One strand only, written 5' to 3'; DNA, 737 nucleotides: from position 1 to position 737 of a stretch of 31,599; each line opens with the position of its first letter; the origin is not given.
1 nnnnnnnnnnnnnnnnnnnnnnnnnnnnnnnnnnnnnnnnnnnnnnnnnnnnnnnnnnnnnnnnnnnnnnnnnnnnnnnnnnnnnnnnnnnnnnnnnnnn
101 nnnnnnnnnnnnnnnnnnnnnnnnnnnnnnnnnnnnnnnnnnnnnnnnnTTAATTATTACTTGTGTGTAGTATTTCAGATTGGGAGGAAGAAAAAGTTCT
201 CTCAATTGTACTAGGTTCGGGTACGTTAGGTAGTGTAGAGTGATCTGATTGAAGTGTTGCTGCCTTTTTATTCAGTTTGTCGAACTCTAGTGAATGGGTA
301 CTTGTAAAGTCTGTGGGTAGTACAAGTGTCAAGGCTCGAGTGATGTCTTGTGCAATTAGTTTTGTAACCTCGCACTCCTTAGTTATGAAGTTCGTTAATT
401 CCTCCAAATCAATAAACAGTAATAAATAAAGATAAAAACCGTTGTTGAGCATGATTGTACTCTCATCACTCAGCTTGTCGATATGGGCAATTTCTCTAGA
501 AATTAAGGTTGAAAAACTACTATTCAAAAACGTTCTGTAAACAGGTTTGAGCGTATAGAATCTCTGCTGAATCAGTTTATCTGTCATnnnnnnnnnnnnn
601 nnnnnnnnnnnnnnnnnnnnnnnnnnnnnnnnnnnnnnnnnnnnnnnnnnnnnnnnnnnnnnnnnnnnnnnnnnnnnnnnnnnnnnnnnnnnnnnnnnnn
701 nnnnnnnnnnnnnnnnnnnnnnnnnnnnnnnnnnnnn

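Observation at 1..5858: Chromosomal T4SS-like locus (PrgI + VirB6/TrbL-like + three unknown proteins) fused to a housekeeping gene run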

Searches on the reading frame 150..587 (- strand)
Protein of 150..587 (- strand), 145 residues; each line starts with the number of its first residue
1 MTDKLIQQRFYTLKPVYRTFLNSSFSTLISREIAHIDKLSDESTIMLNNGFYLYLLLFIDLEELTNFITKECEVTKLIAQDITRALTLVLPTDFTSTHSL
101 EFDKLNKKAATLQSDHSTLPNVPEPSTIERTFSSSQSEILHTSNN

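Call 6: search_protein_families(library=ncbifam, proteins=[window:150-587:-], max_evalue=1)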
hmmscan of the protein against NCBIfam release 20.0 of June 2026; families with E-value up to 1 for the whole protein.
window:150-587:- (145 aa): 0 families

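Call 7: search_protein_families(library=pfam, proteins=[window:150-587:-], max_evalue=1)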
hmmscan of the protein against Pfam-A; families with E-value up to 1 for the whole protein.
window:150-587:- (145 aa): 1 family
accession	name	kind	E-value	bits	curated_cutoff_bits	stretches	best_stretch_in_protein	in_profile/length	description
PF05295.16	Luciferase_N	-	0.24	11.9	25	1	63-98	4-39/82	Luciferase/LBP N-terminal domain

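Call 8: find_encoding_contigs(protein=window:150-587:-, flank=10000, max_places=6)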
Protein window:150-587:- (145 aa): no gene with exactly this product is on record in the collection.

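Call 32: search_solved_structures(query=A4, max_evalue=10)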
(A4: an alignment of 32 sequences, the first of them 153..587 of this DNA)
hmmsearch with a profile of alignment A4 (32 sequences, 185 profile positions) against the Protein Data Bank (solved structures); distinct sequences matched with E-value up to 10: 11.
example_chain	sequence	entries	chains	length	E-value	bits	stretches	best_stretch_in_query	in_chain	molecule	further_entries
2lc5_A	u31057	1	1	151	0.12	16.1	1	4-54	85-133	Calmodulin, putative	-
2bnl_A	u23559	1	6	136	0.17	15.6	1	9-123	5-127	MODULATOR PROTEIN RSBR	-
3mzy_A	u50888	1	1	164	0.21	15.3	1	33-86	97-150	RNA polymerase sigma-H factor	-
8flj_E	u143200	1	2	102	0.23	15.2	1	59-108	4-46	Integration host factor subunit alpha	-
3rhi_A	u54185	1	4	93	0.26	15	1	60-94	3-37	DNA-binding protein HU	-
2q3f_A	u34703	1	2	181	0.39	14.4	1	24-107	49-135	Ras-related GTP-binding protein D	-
1puf_B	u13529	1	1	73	0.56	13.9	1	39-80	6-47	Pre-B-cell leukemia transcription factor-1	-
1b72_B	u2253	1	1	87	0.71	13.6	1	39-80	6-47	PROTEIN (PBX1)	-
8act_E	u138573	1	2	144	1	13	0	4-40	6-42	Myosin regulatory light chain 2, ventricular/cardiac muscle isoform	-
9ykn_L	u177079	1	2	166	1.2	12.8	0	4-40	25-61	MYL2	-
2dme_A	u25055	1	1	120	1.3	12.7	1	64-107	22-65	PHD finger protein 3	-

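Call 60: search_protein_families(library=pfam, alignment_id=A4, max_evalue=0.01)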
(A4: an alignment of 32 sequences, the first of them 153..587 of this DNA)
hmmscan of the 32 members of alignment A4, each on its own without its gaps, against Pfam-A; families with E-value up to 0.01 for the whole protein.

A. member 1, window:153-587:- (145 aa): 0 families

B. families by the number of members that match (of 32 scanned): 0 families
